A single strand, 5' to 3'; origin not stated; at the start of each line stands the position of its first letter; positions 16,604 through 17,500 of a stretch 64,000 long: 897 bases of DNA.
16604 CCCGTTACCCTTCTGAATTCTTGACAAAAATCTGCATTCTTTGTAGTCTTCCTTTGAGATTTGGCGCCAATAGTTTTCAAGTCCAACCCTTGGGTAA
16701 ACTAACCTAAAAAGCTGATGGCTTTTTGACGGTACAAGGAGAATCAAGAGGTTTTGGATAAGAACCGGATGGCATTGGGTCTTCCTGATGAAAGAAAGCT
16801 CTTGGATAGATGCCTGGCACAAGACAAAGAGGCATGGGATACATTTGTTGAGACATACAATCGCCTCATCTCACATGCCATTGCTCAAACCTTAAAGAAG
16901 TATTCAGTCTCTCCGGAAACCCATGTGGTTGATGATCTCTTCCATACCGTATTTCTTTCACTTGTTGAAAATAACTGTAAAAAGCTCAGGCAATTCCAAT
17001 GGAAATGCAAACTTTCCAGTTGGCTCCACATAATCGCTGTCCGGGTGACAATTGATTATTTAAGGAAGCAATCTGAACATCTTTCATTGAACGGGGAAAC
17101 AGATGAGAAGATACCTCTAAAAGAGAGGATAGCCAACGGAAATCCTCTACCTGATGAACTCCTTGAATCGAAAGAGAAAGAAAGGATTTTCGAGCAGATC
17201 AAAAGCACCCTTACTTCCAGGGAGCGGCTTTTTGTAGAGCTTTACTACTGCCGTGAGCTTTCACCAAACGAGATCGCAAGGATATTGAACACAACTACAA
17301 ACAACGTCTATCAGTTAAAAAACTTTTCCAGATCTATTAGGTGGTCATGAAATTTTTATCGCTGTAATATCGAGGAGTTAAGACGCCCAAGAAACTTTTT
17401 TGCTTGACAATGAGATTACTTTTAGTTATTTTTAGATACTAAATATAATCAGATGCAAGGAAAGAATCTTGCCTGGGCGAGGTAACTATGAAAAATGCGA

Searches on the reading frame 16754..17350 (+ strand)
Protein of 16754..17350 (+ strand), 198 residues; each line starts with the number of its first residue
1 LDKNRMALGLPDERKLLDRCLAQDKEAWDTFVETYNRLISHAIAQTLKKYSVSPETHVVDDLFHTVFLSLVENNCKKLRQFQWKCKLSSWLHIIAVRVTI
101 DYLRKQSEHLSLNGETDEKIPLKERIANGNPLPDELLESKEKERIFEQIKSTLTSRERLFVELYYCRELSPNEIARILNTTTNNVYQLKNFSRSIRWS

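Call 3: search_protein_families(library=pfam, proteins=[window:16754-17350:+], max_evalue=1)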
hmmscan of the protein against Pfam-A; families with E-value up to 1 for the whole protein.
window:16754-17350:+ (198 aa): 9 families
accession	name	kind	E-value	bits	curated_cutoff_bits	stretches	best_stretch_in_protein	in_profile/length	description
PF04542.20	Sigma70_r2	-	8.7e-06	25.9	24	1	47-107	13-69/71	Sigma-70 region 2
PF04297.20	UPF0122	-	7.3e-05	23.4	22.7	1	142-188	7-53/101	Putative helix-turn-helix protein, YlxM / p13 like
PF04545.22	Sigma70_r4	-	0.00011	22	24.1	1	152-189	4-41/50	Sigma-70, region 4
PF08281.18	Sigma70_r4_2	-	0.00026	21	25.7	1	146-188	4-46/54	Sigma-70, region 4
PF21476.4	PF0610-like_N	-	0.013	16.2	33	1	154-186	1-32/50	PF0610-like, N-terminal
PF15583.11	Imm68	-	0.14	12.9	29.6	1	41-80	111-150/152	Immunity protein 68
PF12645.13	HTH_16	-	0.14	12.7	22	1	19-72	6-59/65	Helix-turn-helix domain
PF24211.1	DUF7432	-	0.16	12.7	27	1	12-52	68-109/120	Family of unknown function (DUF7432)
PF00619.27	CARD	-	0.16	12.4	23.9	0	14-44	50-79/85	Caspase recruitment domain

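Call 4: search_protein_families(library=padloc, proteins=[window:16754-17350:+], max_evalue=1)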
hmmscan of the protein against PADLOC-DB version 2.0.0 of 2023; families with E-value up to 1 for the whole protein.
window:16754-17350:+ (198 aa): 0 families

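Call 5: search_protein_families(library=ncbifam, proteins=[window:16754-17350:+], max_evalue=1)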
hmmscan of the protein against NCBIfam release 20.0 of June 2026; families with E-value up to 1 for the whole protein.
window:16754-17350:+ (198 aa): 65 families (the best 25 are shown)
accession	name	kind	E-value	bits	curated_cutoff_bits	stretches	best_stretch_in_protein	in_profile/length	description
TIGR02937.1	sigma70-ECF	superfamily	6.1e-25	87.8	42.9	1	26-192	1-157/165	sigma-70 family RNA polymerase sigma factor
TIGR02952.1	Sig70_famx2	equivalog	6.4e-16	58.7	206.45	1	16-189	1-159/170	ECF subfamily RNA polymerase sigma factor, BldN family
NF007223.0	PRK09641.1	equivalog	9.9e-15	54.9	209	1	15-181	7-165/187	RNA polymerase sigma factor SigW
NF007220.0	PRK09639.1-5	equivalog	4.4e-13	49.4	260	1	58-185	29-149/181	RNA polymerase sigma factor SigX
NF009166.1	PRK12513.1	equivalog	8.6e-13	48.4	206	1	14-185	10-171/193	RNA polymerase sigma factor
TIGR02948.1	SigW_bacill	equivalog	1.6e-11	44.6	243.1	1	15-184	7-168/187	RNA polymerase sigma factor SigW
NF006930.0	PRK09415.1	subfamily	1.1e-10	41.7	198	1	50-185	34-160/179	RNA polymerase factor sigma C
NF008888.0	PRK11922.1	equivalog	1.5e-10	41.1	204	1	6-185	10-181/231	RNA polymerase sigma factor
NF004113.0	PRK05602.1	equivalog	3.4e-10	39.9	208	1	15-184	34-185/211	RNA polymerase sigma factor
TIGR02985.1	Sig70_bacteroi1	subfamily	1.8e-09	38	126.4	1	48-186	19-148/162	RNA polymerase sigma-70 factor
TIGR03001.1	Sig-70_gmx1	subfamily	3.4e-09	36.4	154.6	1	20-181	33-190/244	RNA polymerase sigma-70 factor, Myxococcales family 1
TIGR02479.1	FliA_WhiG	subfamily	3.8e-09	36.6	189.6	1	121-189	143-212/224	FliA/WhiG family RNA polymerase sigma factor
NF009171.0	PRK12518.1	equivalog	4.9e-09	36.3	208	1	13-182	14-166/191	RNA polymerase sigma factor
NF007216.0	PRK09638.1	equivalog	8.4e-09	35.4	194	1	12-182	4-156/180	RNA polymerase sigma factor SigY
TIGR02950.1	SigM_subfam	subfamily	1.3e-08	34.8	147.95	1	50-185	18-143/159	RNA polymerase sigma factor, SigM family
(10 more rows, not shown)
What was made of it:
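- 16754..17350 (+): ECF-type sigma factor ORF (198 aa). It lies in the same low-GC islet but is not part of the conserved unit. TIGR02937 at 6.1e-25 (call 5).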

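Call 6: search_protein_families(library=phrogs, proteins=[window:16754-17350:+], max_evalue=1)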
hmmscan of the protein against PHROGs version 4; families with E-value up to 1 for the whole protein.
window:16754-17350:+ (198 aa): 7 families
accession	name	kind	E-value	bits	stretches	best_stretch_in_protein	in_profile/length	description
phrog_1740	-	transcription regulation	3e-15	56.7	1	39-193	69-209/567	RNA polymerase sigma factor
phrog_351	-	transcription regulation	3.1e-11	43.6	2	111-190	633-716/928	RNA polymerase sigma factor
phrog_36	-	transcription regulation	0.00034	21.3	1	135-190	122-177/220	transcriptional regulator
phrog_1190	-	transcription regulation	0.0096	16.7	1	139-185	99-144/167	RNA polymerase sigma factor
phrog_11138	-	unknown function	0.034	15.4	1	134-177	74-116/142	-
phrog_248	-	transcription regulation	0.055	14.6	1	129-190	63-127/161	transcriptional activator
phrog_3512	-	transcription regulation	0.12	13.6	1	151-186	64-99/130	sigma factor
